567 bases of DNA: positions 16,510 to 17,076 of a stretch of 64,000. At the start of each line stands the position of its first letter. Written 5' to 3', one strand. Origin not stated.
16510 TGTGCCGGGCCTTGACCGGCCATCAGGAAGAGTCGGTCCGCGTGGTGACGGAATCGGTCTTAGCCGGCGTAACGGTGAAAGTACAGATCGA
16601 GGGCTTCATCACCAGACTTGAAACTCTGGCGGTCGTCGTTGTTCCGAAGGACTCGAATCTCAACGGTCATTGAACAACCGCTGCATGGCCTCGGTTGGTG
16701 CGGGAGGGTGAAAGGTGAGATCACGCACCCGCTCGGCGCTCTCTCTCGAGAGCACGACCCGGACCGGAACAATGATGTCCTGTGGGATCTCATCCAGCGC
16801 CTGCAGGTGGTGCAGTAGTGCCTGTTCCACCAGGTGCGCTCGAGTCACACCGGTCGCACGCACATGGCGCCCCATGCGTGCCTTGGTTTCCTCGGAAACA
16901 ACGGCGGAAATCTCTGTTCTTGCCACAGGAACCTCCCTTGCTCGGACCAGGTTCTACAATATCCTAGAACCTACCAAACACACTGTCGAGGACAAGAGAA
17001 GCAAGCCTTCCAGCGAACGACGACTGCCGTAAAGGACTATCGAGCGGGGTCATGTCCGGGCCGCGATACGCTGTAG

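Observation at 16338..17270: Decayed TacA/TacT-like TA module bracketed by ~60-nt hairpin direct repeats next to tRNA-Ala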

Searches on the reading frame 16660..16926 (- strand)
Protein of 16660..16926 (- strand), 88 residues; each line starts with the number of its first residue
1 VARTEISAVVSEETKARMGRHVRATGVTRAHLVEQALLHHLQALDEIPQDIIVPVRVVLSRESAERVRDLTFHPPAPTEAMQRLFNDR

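Call 10: search_protein_families(library=pfam, proteins=[window:16660-16926:-], max_evalue=1)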
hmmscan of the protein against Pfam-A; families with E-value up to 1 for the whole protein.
window:16660-16926:- (88 aa): 3 families
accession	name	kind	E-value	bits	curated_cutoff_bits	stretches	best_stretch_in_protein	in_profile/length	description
PF01402.27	RHH_1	-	0.0059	17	20.5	1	7-41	3-37/39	Ribbon-helix-helix protein, copG family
PF16509.11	KORA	-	0.0067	17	26.7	1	20-69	35-84/84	TrfB plasmid transcriptional repressor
PF10723.15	RepB-RCR_reg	-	0.072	13.5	21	1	4-43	40-79/81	Replication regulatory protein RepB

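Call 11: find_homologous_proteins(query=window:16660-16926:-)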
Query window:16660-16926:- (88 aa): 428 proteins with E <= 0.001 among 429 candidates; the best 120 are listed.
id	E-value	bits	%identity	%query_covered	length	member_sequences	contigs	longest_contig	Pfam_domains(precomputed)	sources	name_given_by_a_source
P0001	1.7e-48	179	100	100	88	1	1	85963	-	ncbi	-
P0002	1.9e-35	137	75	100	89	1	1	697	-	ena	-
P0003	5.4e-34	133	76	100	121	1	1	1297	-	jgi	jgi:predicted DNA-binding protein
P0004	8.3e-34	132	77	95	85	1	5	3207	PF01402.28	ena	-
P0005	1.5e-33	132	78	97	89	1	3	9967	-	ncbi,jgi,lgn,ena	-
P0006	5.1e-33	130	75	100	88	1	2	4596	PF01402.28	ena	-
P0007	8.5e-33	129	74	97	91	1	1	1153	-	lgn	-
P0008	1.7e-32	128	74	97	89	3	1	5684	PF01402.28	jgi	jgi:predicted DNA-binding protein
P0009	2.6e-32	128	72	99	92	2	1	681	-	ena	-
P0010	1.3e-31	125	75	99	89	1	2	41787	-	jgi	jgi:hypothetical protein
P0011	1.6e-31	125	70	100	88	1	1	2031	-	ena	-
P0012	5.7e-31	123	72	100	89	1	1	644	PF01402.28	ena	-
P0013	8.9e-31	123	69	100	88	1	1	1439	PF01402.28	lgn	-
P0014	1.6e-30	122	72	97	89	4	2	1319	-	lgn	-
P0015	2.1e-30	122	70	99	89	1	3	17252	PF01402.28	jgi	jgi:predicted DNA-binding protein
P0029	9.8e-29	116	66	97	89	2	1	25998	-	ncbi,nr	ncbi:MAG: hypothetical protein GY854_09010 [Deltaproteobacteria bacterium]|nr:hypothetical protein [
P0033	2.0e-28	115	68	97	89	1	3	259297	PF01402.28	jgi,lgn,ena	jgi:antitoxin component of RelBE/YafQ-DinJ toxin-antitoxin module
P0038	8.3e-28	113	67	99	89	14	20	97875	PF01402.28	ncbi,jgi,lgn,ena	jgi:predicted DNA-binding protein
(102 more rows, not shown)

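Call 13: find_encoding_contigs(protein=P0001, flank=3000, max_places=3)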
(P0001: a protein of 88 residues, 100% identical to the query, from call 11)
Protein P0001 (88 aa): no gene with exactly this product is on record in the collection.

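Call 14: find_encoding_contigs(protein=P0005, flank=4000, max_places=4)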
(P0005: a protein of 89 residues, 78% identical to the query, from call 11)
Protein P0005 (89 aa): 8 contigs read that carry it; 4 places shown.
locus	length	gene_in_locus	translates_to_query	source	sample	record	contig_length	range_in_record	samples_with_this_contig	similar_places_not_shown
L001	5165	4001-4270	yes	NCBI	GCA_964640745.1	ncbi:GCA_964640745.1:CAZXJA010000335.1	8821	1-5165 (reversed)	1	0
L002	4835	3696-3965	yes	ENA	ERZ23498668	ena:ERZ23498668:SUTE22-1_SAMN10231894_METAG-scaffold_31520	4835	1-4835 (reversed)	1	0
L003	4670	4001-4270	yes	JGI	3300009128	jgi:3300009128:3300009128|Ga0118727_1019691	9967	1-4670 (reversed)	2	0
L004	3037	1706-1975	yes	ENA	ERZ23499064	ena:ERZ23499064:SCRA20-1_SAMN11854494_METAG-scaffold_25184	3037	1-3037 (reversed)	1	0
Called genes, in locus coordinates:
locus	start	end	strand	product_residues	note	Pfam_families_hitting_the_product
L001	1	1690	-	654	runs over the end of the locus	-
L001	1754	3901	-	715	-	PF13174:TPR_6 (faint), PF13428:TPR_14 (faint), PF13432:TPR_16 (weak), PF09976:TPR_21, PF13181:TPR_8 (faint), PF14559:TPR_19 (weak), PF13525:YfiO (weak), PF01464:SLT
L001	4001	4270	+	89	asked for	-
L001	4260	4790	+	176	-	PF00583:Acetyltransf_1, PF13673:Acetyltransf_10, PF13508:Acetyltransf_7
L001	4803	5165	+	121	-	?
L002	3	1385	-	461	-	?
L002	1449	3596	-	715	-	PF13174:TPR_6 (faint), PF13428:TPR_14 (faint), PF13432:TPR_16 (weak), PF09976:TPR_21, PF13181:TPR_8 (faint), PF14559:TPR_19 (weak), PF13525:YfiO (weak), PF01464:SLT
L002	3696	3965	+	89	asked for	-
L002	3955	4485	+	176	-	PF00583:Acetyltransf_1, PF13673:Acetyltransf_10, PF13508:Acetyltransf_7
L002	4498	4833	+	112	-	?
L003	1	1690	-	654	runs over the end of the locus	-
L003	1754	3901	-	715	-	PF13174:TPR_6 (faint), PF13428:TPR_14 (faint), PF13432:TPR_16 (weak), PF09976:TPR_21, PF13181:TPR_8 (faint), PF14559:TPR_19 (weak), PF13525:YfiO (weak), PF01464:SLT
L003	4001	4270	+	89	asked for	-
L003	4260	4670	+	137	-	?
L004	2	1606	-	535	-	?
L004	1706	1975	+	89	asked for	-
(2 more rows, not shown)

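Call 15: find_encoding_contigs(protein=P0010, flank=4000, max_places=4)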
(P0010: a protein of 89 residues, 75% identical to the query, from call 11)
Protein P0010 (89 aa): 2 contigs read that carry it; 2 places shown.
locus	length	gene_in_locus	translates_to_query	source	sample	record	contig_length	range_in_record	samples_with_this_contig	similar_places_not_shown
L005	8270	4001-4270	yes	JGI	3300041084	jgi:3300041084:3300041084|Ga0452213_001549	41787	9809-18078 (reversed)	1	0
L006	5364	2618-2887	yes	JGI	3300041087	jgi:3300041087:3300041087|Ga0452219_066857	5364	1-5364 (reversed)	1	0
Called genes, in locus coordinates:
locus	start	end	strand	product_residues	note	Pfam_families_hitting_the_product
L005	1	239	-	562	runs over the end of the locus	PF00092:VWA, PF13519:VWA_2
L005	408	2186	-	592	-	PF13715:CarbopepD_reg_2 (faint), PF20598:DUF6795 (faint), PF13620:CarboxypepD_reg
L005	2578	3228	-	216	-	PF00989:PAS (weak), PF13426:PAS_9, PF00196:GerE, PF08281:Sigma70_r4_2 (faint)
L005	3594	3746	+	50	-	-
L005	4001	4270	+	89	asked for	-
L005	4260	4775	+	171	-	PF00583:Acetyltransf_1, PF13673:Acetyltransf_10 (weak), PF13508:Acetyltransf_7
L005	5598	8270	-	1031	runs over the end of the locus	PF00069:Pkinase, PF07714:PK_Tyr_Ser-Thr, PF01636:APH (faint), PF17667:Pkinase_fungal (faint), PF03781:FGE-sulfatase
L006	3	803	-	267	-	?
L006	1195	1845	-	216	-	PF00989:PAS (weak), PF13426:PAS_9, PF00196:GerE, PF08281:Sigma70_r4_2 (faint)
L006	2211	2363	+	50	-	-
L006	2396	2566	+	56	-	-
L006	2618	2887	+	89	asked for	-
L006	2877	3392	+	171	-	PF00583:Acetyltransf_1, PF13673:Acetyltransf_10 (weak), PF13508:Acetyltransf_7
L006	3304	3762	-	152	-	-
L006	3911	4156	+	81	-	-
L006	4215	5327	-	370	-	-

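Call 32: list_cluster_members(proteins=[P0001, P0121, P0122])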
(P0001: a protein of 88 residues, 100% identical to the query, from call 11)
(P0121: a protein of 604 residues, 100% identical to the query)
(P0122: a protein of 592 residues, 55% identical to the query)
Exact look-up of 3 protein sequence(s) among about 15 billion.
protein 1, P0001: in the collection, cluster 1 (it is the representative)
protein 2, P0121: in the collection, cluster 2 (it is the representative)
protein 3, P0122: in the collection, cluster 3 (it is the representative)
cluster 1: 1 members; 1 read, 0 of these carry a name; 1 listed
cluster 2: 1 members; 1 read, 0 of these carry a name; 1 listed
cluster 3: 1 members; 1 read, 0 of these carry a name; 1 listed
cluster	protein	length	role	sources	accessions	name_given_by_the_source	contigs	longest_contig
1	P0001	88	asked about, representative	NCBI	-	-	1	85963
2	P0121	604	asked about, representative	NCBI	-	-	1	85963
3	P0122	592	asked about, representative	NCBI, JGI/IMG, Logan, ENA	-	-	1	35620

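Call 40: search_solved_structures(query=L001:4260-4787:+, max_evalue=0.01)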
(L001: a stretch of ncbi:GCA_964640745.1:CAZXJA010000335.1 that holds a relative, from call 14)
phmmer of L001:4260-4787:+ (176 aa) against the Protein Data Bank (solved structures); distinct sequences matched with E-value up to 0.01: 17.
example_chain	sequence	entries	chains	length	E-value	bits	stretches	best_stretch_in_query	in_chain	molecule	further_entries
6g96_B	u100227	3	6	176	5.5e-13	52.6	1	12-129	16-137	Acetyltransferase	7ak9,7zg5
9ilr_A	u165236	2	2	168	6.7e-12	49.1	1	15-141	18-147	N-acetyltransferase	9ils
7ak8_A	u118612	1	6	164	3.9e-11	46.6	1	15-142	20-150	GCN5 family acetyltransferase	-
7f36_A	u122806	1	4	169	4e-11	46.5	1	15-142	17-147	N-acetyltransferase domain-containing protein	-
5fvj_A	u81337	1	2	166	4e-11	46.5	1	15-142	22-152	PUTATIVE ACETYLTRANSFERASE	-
7ak7_A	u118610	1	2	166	2.8e-09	40.5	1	16-140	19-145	Acetyltransferase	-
6gts_A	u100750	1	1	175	9.2e-09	38.8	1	2-141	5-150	Acetyltransferase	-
6ajn_A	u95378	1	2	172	1.2e-08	38.4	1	2-141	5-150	N-acetyltransferase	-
6ajm_A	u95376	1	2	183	1.4e-08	38.2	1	2-141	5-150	N-acetyltransferase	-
5zgn_C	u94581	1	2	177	1.7e-08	37.9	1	13-141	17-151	KacT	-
7f37_B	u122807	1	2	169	2.8e-08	37.3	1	12-140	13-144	GNAT family N-acetyltransferase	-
6gtq_A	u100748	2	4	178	4.5e-08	36.6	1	2-141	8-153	N-acetyltransferase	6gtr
6gtp_A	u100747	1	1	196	6.1e-08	36.2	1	2-141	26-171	N-acetyltransferase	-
5xun_A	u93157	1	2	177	6.3e-08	36.1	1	13-141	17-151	Acetyltransferase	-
7chd_A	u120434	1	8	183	1.4e-07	35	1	2-141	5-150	N-acetyltransferase domain-containing protein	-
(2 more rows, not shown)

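Call 41: search_solved_structures(query=window:16663-16926:-, max_evalue=10)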
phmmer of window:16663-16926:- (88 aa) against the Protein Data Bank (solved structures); distinct sequences matched with E-value up to 10: 4.
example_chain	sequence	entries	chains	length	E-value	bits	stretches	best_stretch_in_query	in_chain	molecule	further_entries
6gtq_C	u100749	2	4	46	0.064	16.7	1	55-84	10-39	DUF1778 domain-containing protein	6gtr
6ajn_C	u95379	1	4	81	0.08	16.3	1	52-84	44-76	DUF1778 domain-containing protein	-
6ajm_C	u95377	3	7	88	0.089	16.2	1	51-84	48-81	DUF1778 domain-containing protein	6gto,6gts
8u12_A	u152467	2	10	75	0.3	14.5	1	2-42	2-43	Antitoxin Rv0298 | Antitoxin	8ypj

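Call 43: search_solved_structures(query=A4, max_evalue=1, show_alignments=1)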
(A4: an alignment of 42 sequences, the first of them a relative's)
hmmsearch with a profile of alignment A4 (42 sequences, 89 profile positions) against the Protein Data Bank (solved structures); distinct sequences matched with E-value up to 1: 17.
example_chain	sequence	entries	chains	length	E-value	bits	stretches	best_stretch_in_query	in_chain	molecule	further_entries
6gtq_C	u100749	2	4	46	0.0003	24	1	55-84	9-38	DUF1778 domain-containing protein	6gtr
6ajn_C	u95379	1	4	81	0.00068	22.8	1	51-84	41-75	DUF1778 domain-containing protein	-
6ajm_C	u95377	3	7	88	0.00075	22.7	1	51-84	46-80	DUF1778 domain-containing protein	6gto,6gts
8u12_A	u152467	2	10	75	0.00082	22.6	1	3-46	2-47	Antitoxin Rv0298 | Antitoxin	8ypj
2mdv_A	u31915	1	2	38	0.0063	19.7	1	11-41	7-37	Designed protein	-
8ugc_A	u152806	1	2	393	0.0082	19.4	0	6-86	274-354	FD15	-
5zgn_A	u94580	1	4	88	0.011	18.9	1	50-84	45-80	KacA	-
1b01_A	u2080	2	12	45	0.11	15.8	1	7-39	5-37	TRANSCRIPTIONAL REPRESSOR COPG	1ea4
2cpg_A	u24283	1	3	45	0.11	15.7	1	7-39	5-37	TRANSCRIPTIONAL REPRESSOR COPG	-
8uu4_P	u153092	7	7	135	0.14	15.4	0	45-74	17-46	Large ribosomal subunit protein bL17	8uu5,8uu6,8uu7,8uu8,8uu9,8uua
6o8w_O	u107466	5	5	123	0.15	15.3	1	45-74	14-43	50S ribosomal protein L17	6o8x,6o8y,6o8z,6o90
6w6p_O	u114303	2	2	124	0.15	15.3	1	45-74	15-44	50S ribosomal protein L17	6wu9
7nhk_Q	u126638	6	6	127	0.16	15.2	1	45-74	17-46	50S ribosomal protein L17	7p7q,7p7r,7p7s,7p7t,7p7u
7ak7_C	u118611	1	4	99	0.3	14.4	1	10-87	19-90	CopG family transcriptional regulator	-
5njt_g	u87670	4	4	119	0.36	14.1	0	45-74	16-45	50S ribosomal protein L17 | Large ribosomal subunit protein bL17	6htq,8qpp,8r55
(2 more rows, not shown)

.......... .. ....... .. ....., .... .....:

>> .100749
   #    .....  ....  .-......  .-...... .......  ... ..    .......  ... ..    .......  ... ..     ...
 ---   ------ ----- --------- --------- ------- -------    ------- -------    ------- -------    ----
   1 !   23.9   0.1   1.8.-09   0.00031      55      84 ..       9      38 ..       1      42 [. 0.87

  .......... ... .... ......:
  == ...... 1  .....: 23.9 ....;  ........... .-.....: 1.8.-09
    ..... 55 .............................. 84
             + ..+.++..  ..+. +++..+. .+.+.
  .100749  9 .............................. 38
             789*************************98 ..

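Call 44: search_protein_families(library=pfam, alignment_id=A4, max_evalue=0.1)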
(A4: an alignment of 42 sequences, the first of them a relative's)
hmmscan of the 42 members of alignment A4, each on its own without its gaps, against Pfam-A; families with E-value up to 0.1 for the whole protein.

A. member 1, P0001 (88 aa): 3 families
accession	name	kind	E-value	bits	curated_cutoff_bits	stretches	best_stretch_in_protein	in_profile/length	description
PF01402.27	RHH_1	-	0.0059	17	20.5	1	7-41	3-37/39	Ribbon-helix-helix protein, copG family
PF16509.11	KORA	-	0.0067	17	26.7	1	20-69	35-84/84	TrfB plasmid transcriptional repressor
PF10723.15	RepB-RCR_reg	-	0.072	13.5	21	1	4-43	40-79/81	Replication regulatory protein RepB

B. families by the number of members that match (of 42 scanned): 18 families
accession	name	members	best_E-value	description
PF01402.27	RHH_1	35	5.1e-09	Ribbon-helix-helix protein, copG family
PF10723.15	RepB-RCR_reg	20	0.0031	Replication regulatory protein RepB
PF08681.18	TacA1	18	0.00037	Antitoxin TacA 1-like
PF12651.13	RHH_3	12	0.013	Ribbon-helix-helix domain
PF16509.11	KORA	11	0.0017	TrfB plasmid transcriptional repressor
PF07704.17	PSK_trans_fac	11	0.0044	Rv0623-like transcription factor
PF07878.17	RHH_5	4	0.002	CopG-like RHH_1 or ribbon-helix-helix domain, RHH_5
PF06386.16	GvpL_GvpF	2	0.0052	Gas vesicle synthesis protein GvpL/GvpF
PF22798.2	DUF5817_CT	1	0.011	DUF5817, C-terminal domain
PF20104.4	DUF6494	1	0.019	Family of unknown function (DUF6494)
PF12531.13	DUF3731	1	0.028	DNA-K related protein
PF21078.2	GDH_HM3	1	0.048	Glutamate dehydrogenase, helical motif 3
PF20605.4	Antitox_RHH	1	0.068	Antitoxin-like ribbon-helix-helix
PF18495.6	VbhA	1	0.085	Antitoxin VbhA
PF19807.5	DUF6290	1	0.092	Family of unknown function (DUF6290)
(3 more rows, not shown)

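Call 45: find_encoding_contigs(protein=P0038, flank=3000, max_places=8)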
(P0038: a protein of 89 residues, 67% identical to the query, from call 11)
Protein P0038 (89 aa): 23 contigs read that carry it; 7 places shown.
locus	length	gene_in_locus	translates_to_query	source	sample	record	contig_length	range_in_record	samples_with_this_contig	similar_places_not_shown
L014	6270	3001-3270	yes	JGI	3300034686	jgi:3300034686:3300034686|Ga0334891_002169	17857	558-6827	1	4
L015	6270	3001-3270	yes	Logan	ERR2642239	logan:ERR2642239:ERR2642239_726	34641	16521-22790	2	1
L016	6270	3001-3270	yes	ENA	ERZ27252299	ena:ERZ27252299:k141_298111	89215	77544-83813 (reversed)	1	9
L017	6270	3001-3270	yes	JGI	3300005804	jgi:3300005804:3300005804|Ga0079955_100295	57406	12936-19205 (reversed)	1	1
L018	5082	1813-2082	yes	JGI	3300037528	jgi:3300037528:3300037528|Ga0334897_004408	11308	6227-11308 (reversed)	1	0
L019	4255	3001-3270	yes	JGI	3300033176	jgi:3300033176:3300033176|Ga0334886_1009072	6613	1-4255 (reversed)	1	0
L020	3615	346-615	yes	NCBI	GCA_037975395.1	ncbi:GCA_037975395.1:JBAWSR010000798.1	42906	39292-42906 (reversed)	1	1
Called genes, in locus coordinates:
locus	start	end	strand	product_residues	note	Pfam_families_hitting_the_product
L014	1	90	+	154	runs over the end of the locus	-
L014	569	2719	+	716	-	-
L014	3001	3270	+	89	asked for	PF01402:RHH_1 (weak)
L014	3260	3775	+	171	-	PF00583:Acetyltransf_1, PF13673:Acetyltransf_10, PF13508:Acetyltransf_7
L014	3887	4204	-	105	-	PF13744:HTH_37, PF13560:HTH_31, PF01381:HTH_3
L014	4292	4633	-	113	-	PF02452:PemK_toxin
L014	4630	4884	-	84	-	-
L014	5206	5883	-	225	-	-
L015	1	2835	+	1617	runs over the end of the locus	PF07669:Eco57I (weak)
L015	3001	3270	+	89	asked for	PF01402:RHH_1 (weak)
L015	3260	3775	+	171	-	PF00583:Acetyltransf_1, PF13673:Acetyltransf_10, PF13508:Acetyltransf_7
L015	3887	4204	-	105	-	PF13744:HTH_37, PF13560:HTH_31, PF01381:HTH_3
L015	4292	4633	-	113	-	PF02452:PemK_toxin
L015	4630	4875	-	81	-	-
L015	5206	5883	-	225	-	-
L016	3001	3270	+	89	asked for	PF01402:RHH_1 (weak)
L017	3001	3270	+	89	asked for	PF01402:RHH_1 (weak)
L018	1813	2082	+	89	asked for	PF01402:RHH_1 (weak)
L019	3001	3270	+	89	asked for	PF01402:RHH_1 (weak)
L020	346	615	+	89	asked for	PF01402:RHH_1 (weak)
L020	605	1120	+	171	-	PF00583:Acetyltransf_1, PF13673:Acetyltransf_10, PF13508:Acetyltransf_7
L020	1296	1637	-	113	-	PF02452:PemK_toxin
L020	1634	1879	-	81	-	-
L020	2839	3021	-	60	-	-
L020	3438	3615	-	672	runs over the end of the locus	PF07929:PRiA4_ORF3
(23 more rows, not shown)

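Call 46: find_encoding_contigs(protein=P0033, flank=3000, max_places=3)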
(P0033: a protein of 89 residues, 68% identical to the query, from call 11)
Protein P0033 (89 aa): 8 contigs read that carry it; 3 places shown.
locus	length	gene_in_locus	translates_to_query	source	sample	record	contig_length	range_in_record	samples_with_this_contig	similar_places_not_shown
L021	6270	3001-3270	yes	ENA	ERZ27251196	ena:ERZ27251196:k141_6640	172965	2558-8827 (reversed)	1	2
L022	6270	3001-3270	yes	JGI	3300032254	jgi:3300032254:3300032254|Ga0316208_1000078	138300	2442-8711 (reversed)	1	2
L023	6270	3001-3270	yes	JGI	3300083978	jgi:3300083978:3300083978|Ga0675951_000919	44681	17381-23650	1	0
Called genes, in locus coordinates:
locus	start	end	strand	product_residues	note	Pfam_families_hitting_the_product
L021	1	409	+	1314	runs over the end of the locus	PF23500:DUF7133, PF08305:NPCBM, PF06439:3keto-disac_hyd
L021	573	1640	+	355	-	-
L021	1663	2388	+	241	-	PF04542:Sigma70_r2, PF04545:Sigma70_r4 (weak), PF08281:Sigma70_r4_2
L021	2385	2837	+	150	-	-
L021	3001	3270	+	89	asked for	PF01402:RHH_1 (weak)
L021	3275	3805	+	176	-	PF00583:Acetyltransf_1, PF13673:Acetyltransf_10, PF13508:Acetyltransf_7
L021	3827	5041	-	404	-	PF00682:HMGL-like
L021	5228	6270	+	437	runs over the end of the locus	PF00696:AA_kinase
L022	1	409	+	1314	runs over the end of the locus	PF23500:DUF7133, PF08305:NPCBM, PF06439:3keto-disac_hyd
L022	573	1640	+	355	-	-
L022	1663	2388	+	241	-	PF04542:Sigma70_r2, PF04545:Sigma70_r4 (weak), PF08281:Sigma70_r4_2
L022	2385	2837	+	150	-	-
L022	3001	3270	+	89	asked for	PF01402:RHH_1 (weak)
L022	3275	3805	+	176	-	PF00583:Acetyltransf_1, PF13673:Acetyltransf_10, PF13508:Acetyltransf_7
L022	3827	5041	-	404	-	PF00682:HMGL-like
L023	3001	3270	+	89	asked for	PF01402:RHH_1 (weak)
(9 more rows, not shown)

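Call 47: find_encoding_contigs(protein=P0029, flank=3000, max_places=3)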
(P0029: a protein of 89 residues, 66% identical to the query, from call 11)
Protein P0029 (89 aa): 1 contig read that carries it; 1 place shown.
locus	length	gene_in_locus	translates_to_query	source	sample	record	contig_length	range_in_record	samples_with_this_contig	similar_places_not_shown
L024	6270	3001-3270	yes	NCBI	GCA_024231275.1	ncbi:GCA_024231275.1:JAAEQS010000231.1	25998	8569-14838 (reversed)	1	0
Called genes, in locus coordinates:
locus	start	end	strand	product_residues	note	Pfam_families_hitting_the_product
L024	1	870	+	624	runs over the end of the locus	PF01257:2Fe-2S_thioredx (weak), PF01512:Complex1_51K, PF10589:NADH_4Fe-4S, PF12797:Fer4_2 (faint), PF12838:Fer4_7 (weak), PF13187:Fer4_9 (weak), PF13237:Fer4_10 (weak), PF00037:Fer4 (weak), +1 more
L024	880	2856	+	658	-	PF13510:Fer2_4, PF12837:Fer4_6 (faint), PF13187:Fer4_9 (faint), PF13237:Fer4_10 (faint), PF14697:Fer4_21, PF12838:Fer4_7, PF00037:Fer4 (weak), PF01314:AFOR_C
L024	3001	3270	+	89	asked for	-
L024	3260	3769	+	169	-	PF00583:Acetyltransf_1, PF13673:Acetyltransf_10, PF13508:Acetyltransf_7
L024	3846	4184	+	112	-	PF01060:TTR-52 (weak)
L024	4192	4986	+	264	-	PF06167:Peptidase_M90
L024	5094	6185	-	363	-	-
